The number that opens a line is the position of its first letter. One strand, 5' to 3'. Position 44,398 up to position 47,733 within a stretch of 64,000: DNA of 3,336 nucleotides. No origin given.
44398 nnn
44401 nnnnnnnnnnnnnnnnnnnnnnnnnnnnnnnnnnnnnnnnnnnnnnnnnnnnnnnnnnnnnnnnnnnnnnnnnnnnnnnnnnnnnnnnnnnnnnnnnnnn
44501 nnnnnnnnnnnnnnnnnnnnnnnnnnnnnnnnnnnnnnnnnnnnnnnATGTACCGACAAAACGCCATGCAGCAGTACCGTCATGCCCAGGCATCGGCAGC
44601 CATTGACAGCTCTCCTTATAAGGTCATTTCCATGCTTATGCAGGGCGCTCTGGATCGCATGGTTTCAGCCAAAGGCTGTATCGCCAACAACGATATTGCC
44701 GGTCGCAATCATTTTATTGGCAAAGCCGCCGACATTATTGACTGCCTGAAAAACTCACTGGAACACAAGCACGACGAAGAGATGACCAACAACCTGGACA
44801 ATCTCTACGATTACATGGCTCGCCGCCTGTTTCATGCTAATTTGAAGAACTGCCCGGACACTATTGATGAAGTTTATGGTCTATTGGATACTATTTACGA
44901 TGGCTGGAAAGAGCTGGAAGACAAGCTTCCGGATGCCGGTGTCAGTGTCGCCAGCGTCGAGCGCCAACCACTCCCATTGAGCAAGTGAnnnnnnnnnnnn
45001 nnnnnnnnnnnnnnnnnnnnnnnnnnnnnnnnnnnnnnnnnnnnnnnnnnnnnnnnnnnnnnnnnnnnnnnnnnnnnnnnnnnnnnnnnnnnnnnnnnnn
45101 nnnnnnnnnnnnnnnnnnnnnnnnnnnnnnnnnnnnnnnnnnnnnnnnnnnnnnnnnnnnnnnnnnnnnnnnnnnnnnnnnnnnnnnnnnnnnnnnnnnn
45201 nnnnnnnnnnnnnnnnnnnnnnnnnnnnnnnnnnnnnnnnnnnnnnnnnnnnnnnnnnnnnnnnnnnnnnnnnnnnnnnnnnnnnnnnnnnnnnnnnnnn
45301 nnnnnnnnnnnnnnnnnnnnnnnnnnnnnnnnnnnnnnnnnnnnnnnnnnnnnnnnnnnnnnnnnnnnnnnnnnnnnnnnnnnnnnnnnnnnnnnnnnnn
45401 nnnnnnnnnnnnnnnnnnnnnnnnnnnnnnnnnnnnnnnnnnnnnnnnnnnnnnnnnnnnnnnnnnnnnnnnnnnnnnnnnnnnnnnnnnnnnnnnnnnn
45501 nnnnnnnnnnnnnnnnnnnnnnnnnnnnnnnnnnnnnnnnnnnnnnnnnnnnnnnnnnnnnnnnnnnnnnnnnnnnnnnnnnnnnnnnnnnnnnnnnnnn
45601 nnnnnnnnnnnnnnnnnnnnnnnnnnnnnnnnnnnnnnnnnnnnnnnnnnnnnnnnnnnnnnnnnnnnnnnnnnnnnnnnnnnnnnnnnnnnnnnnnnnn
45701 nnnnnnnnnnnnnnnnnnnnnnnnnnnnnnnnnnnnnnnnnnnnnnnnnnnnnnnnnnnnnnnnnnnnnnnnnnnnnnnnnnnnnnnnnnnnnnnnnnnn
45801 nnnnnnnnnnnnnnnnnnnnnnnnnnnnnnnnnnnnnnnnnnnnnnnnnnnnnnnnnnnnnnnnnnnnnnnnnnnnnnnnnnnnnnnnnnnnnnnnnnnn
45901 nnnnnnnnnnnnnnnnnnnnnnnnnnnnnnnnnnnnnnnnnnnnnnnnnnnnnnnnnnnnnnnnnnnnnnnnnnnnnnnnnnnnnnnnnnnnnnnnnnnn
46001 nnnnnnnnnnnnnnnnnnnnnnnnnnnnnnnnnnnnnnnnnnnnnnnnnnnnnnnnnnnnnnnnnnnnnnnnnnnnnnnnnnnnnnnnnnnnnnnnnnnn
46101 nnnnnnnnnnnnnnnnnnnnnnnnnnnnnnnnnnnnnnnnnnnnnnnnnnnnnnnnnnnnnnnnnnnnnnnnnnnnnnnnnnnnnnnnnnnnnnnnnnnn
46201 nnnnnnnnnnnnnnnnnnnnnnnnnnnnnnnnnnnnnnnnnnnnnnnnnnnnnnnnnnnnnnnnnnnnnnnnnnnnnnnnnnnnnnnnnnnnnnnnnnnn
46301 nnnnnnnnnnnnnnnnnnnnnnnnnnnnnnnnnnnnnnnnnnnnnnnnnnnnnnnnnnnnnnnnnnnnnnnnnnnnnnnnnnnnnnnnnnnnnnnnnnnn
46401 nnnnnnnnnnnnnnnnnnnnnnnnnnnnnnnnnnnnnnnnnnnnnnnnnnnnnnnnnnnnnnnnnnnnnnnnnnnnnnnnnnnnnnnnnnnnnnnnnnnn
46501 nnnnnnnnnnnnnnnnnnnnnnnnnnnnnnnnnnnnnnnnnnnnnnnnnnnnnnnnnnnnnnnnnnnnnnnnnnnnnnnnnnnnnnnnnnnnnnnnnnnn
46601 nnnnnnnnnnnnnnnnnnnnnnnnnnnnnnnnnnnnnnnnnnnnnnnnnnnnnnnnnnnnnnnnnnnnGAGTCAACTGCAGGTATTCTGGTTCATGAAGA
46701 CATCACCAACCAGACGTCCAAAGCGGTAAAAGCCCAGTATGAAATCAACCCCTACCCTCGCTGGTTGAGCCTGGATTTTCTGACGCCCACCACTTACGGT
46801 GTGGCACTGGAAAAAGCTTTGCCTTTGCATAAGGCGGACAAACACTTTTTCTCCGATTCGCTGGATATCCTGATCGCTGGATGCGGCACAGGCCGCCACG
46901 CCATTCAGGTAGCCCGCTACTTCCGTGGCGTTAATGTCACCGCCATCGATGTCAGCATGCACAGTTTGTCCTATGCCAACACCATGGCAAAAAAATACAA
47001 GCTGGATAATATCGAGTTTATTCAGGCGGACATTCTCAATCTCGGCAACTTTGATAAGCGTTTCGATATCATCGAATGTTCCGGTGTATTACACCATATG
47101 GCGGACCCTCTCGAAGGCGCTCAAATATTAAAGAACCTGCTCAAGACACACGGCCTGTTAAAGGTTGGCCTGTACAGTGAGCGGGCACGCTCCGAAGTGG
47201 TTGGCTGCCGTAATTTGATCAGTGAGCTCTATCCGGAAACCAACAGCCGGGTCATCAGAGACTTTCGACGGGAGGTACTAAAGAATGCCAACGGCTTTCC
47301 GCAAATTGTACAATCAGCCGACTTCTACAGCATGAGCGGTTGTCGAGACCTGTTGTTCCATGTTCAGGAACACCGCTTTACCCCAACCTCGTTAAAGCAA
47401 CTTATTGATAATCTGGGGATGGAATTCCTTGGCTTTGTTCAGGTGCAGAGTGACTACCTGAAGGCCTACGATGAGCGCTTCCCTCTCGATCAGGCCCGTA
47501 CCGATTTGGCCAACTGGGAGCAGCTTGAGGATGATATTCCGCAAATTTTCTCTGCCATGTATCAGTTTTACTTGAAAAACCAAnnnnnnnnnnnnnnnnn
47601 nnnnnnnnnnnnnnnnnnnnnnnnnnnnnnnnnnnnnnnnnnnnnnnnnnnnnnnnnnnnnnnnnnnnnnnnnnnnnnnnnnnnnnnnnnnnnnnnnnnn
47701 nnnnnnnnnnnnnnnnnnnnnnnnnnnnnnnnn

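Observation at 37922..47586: Two paralogous TPR + SAM-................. fusion genes bracket the giant flagellin, each behind a near-identical sigma-54 promoter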

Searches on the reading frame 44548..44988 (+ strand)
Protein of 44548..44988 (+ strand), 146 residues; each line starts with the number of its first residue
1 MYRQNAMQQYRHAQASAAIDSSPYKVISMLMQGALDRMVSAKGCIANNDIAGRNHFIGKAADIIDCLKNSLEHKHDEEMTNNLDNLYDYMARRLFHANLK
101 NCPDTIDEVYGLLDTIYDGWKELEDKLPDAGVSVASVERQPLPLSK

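Call 86: search_protein_families(library=pfam, proteins=[window:44548-44988:+], max_evalue=0.01)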
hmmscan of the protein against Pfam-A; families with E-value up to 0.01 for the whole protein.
window:44548-44988:+ (146 aa): 1 family
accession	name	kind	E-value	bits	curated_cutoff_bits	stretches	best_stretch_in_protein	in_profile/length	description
PF02561.19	FliS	-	5.2e-31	107.7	26.7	1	8-123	2-114/115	Flagellar protein FliS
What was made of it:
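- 44548..45280 (+): fliS' (146 aa) and a FliT-like gene (93 aa) directly upstream of MT2. fliS is the neighbour most often kept across the MT2 clade. Pfam FliS (call 86).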

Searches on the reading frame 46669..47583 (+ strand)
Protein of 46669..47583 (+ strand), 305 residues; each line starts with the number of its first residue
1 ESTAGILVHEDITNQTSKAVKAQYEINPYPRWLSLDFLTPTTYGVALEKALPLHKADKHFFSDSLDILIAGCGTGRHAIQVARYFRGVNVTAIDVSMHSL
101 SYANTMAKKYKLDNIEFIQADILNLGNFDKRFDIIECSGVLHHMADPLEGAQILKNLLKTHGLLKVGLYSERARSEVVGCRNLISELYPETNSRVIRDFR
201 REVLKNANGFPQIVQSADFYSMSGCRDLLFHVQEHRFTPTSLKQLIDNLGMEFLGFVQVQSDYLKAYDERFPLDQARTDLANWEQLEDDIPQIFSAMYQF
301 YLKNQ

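Call 25: search_solved_structures(query=window:46672-47583:+, max_evalue=0.001, show_alignments=2)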
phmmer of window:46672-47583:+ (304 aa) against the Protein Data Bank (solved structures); distinct sequences matched with E-value up to 0.001: 28.
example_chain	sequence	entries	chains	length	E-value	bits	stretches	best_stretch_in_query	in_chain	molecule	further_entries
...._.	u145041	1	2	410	9.5e-18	68.1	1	57-257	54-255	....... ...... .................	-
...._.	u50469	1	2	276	3.7e-12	49.8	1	60-165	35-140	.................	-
6uv6_A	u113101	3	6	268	1.9e-07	34.3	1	66-166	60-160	D-glucose O-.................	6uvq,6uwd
3bus_A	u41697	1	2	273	1.2e-06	31.7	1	66-165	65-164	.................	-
8zc8_A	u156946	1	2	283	1.2e-06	31.7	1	65-173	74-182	MitM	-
21zq_A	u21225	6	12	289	1.2e-06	31.7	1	65-173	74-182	MitM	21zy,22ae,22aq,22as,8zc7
5gm1_A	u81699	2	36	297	1.4e-06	31.5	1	66-143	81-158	O-methylransferase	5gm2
3sm3_A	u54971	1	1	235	2.5e-06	30.7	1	46-169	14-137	SAM-dependent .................s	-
9ri2_A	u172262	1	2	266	7.8e-06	29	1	66-135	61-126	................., putative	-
6uak_A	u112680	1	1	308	9.7e-06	28.7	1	60-204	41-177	SAM dependent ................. LahSB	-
4pne_A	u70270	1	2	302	1.1e-05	28.5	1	59-175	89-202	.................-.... protein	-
4nec_A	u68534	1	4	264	1.8e-05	27.9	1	66-143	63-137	Putative SAM-dependent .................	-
9dg8_A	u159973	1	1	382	3.3e-05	27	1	56-145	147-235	Tetrahydroprotoberberine N-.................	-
9dg7_A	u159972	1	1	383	3.3e-05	27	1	56-145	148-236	Tetrahydroprotoberberine N-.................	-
5kn4_A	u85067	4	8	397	4.1e-05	26.6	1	60-144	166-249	Pavine N-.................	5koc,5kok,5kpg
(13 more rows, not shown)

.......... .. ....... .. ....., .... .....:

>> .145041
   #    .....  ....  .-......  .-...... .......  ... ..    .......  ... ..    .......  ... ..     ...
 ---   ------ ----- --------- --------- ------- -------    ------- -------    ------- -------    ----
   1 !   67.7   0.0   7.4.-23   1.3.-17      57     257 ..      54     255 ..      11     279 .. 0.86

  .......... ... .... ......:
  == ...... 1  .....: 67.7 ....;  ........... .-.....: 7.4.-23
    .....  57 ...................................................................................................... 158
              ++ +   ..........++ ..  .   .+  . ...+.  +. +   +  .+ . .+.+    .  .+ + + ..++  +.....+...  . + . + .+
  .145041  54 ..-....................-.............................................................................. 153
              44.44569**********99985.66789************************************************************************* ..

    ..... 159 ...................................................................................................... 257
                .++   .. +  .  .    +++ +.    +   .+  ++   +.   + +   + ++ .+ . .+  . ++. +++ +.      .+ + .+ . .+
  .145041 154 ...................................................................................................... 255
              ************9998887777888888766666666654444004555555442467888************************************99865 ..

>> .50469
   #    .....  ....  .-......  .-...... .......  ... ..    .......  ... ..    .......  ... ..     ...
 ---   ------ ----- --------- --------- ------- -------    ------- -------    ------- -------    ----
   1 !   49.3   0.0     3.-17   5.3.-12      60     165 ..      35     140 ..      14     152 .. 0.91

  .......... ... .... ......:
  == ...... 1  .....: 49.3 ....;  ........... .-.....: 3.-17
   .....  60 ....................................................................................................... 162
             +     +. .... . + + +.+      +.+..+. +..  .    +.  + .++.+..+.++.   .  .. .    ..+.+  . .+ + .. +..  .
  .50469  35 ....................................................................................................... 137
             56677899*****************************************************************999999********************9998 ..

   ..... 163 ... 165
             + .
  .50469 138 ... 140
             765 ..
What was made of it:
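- On Rv2067c / PKMT-like bacterial protein-lysine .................s (structural group): The sequence alignment to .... continues through the helices after beta-5 (call 25).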

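Call 70: search_protein_representatives(protein=window:46669-47583:+)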
Query: 305 residues. Proteins with E-value up to 0.001 (for the whole library): 10668; up to 1e-10: 4803; up to 1e-30: 2970. The best 150 are listed.
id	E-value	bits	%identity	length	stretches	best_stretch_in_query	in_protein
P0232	5.0e-131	453.1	41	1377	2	11-302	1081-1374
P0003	8.6e-124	429.4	63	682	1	10-304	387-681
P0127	8.8e-107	373.5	40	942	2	16-303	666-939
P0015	1.0e-101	356.9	55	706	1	11-303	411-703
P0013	5.4e-93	328.3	53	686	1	10-303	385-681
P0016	3.9e-88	312.3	52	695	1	12-303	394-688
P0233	1.2e-83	297.5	50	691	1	12-303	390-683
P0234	4.1e-83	295.8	53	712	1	14-303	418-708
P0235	7.9e-82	291.6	49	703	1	12-303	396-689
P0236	2.4e-80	286.8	48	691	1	11-303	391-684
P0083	3.6e-80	286.2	47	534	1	14-302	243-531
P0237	1.6e-78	280.8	48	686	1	14-304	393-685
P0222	5.1e-78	279.1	47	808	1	12-302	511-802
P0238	2.3e-77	277.0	46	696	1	6-303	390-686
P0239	5.2e-77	275.8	45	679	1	13-301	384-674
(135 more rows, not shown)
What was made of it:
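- The family is very large (2,970 clusters, call 70).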
